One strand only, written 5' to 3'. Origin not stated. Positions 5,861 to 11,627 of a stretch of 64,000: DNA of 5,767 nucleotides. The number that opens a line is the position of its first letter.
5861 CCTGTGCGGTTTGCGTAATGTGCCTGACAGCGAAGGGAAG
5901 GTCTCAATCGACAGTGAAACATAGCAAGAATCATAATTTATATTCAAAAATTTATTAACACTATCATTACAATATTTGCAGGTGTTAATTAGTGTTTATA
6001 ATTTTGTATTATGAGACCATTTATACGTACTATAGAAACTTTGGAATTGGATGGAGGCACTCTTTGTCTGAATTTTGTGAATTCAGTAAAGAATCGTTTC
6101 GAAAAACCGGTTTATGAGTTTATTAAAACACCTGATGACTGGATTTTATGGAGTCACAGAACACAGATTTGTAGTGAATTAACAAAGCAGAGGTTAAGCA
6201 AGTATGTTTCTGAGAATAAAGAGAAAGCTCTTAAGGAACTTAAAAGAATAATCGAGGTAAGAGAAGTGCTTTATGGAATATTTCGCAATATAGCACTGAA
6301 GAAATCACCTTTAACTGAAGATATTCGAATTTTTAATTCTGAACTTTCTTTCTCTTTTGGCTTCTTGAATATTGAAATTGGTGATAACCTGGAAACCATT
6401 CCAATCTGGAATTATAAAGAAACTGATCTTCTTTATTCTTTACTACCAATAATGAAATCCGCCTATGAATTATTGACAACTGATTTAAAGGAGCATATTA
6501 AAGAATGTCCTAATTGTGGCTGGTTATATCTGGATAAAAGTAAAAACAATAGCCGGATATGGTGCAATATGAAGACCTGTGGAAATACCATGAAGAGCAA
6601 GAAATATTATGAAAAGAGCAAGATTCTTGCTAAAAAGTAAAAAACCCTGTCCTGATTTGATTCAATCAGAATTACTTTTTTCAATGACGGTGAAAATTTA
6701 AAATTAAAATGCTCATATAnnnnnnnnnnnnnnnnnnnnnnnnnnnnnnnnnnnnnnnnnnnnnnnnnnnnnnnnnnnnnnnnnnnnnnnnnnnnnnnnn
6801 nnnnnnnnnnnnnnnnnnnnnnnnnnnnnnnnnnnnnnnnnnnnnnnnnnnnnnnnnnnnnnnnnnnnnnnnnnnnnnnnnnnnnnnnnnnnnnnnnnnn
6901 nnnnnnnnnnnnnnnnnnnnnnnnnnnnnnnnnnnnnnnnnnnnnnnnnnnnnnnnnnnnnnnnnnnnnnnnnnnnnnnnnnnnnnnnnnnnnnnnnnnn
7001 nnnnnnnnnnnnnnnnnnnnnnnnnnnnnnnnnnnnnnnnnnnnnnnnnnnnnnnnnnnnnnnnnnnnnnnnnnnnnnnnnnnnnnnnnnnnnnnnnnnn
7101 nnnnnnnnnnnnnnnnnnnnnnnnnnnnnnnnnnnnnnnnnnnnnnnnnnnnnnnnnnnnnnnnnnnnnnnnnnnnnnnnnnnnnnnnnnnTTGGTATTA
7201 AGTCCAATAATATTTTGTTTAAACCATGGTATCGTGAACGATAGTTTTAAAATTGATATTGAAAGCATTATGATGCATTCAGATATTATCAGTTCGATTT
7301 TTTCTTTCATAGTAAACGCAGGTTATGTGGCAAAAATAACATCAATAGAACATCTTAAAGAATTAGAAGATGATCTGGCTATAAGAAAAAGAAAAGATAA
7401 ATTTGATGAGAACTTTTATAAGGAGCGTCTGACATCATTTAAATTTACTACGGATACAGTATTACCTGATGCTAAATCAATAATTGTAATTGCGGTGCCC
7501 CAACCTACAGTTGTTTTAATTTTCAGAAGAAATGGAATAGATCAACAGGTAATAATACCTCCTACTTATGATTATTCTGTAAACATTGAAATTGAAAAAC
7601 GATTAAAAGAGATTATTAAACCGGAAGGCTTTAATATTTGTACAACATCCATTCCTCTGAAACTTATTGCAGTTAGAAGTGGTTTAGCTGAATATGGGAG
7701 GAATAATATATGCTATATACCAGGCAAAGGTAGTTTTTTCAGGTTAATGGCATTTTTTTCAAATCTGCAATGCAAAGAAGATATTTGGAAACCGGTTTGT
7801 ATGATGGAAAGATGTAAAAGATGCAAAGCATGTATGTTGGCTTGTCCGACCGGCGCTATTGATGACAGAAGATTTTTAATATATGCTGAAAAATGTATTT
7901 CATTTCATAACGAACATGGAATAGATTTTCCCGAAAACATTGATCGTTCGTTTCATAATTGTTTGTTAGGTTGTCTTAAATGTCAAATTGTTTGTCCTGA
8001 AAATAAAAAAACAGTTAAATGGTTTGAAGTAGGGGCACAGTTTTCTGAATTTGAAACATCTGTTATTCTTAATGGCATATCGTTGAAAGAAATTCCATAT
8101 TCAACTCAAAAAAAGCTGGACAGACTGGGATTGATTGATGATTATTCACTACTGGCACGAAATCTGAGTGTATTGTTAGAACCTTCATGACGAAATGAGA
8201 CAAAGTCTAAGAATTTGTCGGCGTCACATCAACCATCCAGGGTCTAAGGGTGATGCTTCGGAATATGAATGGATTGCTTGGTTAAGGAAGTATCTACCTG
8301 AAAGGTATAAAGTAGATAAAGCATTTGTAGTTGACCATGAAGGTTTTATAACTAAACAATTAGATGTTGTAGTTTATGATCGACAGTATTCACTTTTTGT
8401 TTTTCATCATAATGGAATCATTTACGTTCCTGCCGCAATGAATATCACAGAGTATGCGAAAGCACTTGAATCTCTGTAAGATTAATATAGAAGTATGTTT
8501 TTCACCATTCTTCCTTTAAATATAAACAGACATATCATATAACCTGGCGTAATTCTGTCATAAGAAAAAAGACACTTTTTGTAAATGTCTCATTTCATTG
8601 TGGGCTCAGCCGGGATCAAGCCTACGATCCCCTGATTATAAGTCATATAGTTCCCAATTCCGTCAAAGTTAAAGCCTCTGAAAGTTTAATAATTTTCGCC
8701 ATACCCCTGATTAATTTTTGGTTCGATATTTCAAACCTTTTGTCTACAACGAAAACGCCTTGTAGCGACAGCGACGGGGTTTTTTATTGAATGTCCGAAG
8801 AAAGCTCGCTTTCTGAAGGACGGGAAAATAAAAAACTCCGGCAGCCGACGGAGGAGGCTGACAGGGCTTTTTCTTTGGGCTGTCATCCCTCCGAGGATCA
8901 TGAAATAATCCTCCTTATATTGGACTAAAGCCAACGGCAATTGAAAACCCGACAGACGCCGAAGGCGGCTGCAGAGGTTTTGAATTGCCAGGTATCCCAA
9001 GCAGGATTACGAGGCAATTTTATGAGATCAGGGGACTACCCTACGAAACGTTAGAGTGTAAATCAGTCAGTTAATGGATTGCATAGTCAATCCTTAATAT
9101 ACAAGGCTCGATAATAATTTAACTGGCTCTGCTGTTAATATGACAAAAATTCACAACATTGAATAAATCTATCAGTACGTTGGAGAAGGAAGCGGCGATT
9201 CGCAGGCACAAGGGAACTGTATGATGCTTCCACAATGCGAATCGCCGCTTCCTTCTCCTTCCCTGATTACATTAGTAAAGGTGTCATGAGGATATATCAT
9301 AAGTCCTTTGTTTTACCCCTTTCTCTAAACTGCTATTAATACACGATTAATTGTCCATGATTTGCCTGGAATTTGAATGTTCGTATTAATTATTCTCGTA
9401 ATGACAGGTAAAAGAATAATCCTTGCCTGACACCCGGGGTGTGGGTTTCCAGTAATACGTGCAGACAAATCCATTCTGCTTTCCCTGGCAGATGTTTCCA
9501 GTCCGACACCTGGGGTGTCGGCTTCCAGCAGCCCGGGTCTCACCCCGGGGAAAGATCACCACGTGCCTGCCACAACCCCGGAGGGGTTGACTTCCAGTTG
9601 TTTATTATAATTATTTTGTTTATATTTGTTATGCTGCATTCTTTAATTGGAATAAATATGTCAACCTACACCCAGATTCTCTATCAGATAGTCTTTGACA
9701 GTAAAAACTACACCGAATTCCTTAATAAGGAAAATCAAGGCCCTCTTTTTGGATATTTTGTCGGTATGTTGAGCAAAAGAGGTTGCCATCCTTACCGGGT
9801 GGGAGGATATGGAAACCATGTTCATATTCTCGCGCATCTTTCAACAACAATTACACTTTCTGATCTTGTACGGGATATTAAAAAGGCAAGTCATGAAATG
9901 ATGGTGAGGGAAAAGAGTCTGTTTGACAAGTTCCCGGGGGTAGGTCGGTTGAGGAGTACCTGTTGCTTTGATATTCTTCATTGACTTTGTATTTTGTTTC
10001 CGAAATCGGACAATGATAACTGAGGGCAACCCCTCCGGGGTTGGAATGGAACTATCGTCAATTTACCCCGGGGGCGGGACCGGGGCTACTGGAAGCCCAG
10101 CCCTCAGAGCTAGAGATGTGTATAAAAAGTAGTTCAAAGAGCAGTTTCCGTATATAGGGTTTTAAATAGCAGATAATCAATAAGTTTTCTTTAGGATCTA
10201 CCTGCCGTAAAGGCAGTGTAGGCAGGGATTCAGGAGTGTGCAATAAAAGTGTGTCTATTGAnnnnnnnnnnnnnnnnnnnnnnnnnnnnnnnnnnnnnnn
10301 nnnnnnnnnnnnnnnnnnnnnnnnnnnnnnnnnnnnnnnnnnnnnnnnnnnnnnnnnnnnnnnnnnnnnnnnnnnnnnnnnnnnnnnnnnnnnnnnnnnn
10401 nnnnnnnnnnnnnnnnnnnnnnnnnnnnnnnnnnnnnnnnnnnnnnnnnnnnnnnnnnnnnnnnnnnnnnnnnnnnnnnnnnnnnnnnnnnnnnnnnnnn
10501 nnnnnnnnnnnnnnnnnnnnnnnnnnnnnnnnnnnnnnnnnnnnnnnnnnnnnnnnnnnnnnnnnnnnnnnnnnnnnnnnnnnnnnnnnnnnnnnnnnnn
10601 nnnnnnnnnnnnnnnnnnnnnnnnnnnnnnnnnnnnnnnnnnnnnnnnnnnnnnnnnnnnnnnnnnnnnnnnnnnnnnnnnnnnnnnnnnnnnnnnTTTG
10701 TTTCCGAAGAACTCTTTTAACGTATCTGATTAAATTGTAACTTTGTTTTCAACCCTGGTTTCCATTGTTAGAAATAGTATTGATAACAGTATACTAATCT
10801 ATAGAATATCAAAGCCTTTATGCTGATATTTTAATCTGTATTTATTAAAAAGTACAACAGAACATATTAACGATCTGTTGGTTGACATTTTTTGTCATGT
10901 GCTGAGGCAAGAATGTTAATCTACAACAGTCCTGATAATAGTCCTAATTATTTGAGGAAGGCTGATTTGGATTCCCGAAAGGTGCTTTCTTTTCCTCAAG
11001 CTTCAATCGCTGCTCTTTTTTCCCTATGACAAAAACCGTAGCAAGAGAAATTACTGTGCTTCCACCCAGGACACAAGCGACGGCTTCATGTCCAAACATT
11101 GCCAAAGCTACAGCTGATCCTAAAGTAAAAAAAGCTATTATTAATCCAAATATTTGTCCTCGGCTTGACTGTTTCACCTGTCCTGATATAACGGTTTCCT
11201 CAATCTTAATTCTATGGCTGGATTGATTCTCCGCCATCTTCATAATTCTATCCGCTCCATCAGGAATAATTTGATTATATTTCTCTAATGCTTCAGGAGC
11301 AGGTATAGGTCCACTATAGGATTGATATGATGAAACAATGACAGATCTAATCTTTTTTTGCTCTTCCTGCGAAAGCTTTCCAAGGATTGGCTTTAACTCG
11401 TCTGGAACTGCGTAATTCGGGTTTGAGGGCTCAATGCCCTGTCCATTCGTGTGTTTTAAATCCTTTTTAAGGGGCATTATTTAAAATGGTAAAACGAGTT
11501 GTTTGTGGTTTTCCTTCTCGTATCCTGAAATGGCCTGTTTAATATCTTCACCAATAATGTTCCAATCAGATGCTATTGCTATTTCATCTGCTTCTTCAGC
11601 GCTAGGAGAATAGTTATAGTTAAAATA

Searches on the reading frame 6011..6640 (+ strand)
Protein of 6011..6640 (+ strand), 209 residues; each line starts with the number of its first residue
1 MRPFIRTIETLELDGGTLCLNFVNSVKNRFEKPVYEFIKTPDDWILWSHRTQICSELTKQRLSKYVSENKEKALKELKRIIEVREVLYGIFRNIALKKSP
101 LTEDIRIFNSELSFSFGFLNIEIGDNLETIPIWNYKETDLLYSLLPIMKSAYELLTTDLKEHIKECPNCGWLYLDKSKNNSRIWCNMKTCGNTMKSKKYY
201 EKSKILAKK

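Call 109: search_protein_families(library=pfam, proteins=[window:6011-6640:+], max_evalue=0.0001)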
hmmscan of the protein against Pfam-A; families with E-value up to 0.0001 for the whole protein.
window:6011-6640:+ (209 aa): 2 families
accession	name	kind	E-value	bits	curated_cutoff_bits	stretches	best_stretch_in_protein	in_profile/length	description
PF11706.13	zf-CGNR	-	2.5e-14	53.2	24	1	163-202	2-43/44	CGNR zinc finger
PF07336.16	ABATE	-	2e-06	28.9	24.4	1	16-157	1-129/130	Putative stress-induced transcription regulator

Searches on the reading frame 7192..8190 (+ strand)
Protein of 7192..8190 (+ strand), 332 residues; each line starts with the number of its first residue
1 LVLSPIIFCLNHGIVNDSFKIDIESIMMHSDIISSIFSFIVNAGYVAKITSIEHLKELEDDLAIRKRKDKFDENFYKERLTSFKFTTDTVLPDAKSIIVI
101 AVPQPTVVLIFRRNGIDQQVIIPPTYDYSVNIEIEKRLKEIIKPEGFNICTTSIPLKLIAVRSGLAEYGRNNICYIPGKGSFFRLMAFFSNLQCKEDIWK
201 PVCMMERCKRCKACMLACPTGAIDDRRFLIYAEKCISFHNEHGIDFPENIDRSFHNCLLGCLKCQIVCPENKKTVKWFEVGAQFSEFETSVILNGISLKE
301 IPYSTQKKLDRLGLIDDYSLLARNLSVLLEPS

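Call 109: search_protein_families(library=pfam, proteins=[window:7192-8190:+], max_evalue=0.0001)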
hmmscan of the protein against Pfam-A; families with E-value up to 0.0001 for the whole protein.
window:7192-8190:+ (332 aa): 5 families
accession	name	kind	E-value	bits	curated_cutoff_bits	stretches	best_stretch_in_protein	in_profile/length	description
PF13484.11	Fer4_16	-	9.6e-12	46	30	1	207-271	1-66/66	4Fe-4S double cluster binding domain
PF13237.11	Fer4_10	-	1e-06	29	25.5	0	205-237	6-44/53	4Fe-4S dicluster domain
PF00037.32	Fer4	-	1.2e-06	28.5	21.1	1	205-224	5-24/24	4Fe-4S binding domain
PF13183.11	Fer4_8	-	2.9e-05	24.9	27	1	205-271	2-67/68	4Fe-4S dicluster domain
PF12837.12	Fer4_6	-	8.8e-05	22.7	25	0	204-223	5-24/24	4Fe-4S binding domain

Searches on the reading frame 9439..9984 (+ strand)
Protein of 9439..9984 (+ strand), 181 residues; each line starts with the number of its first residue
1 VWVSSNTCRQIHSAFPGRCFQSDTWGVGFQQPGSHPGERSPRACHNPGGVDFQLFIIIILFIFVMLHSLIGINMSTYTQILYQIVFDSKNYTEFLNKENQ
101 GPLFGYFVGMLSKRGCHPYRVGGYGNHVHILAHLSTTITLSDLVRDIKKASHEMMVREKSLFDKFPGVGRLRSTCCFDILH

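Call 109: search_protein_families(library=pfam, proteins=[window:9439-9984:+], max_evalue=0.0001)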
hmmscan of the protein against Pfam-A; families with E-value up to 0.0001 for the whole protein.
window:9439-9984:+ (181 aa): 1 family
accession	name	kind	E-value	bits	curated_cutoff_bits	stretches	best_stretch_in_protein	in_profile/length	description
PF01797.21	Y1_Tnp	-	3.6e-08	34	23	1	77-158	2-83/121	Transposase IS200 like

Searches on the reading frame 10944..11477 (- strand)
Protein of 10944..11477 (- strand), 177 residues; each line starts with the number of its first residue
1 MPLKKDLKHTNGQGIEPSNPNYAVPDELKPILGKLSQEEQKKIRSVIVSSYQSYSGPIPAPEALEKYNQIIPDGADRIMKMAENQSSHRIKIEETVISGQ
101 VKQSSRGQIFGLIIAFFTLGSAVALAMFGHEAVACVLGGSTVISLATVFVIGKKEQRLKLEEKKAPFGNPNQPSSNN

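Call 109: search_protein_families(library=pfam, proteins=[window:10944-11477:-], max_evalue=0.0001)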
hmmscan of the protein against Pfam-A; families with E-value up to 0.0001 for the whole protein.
window:10944-11477:- (177 aa): 1 family
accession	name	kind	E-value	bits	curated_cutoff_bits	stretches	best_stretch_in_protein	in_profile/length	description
PF10097.14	DUF2335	-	1.3e-16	60.7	25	1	59-108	1-50/50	Predicted membrane protein (DUF2335)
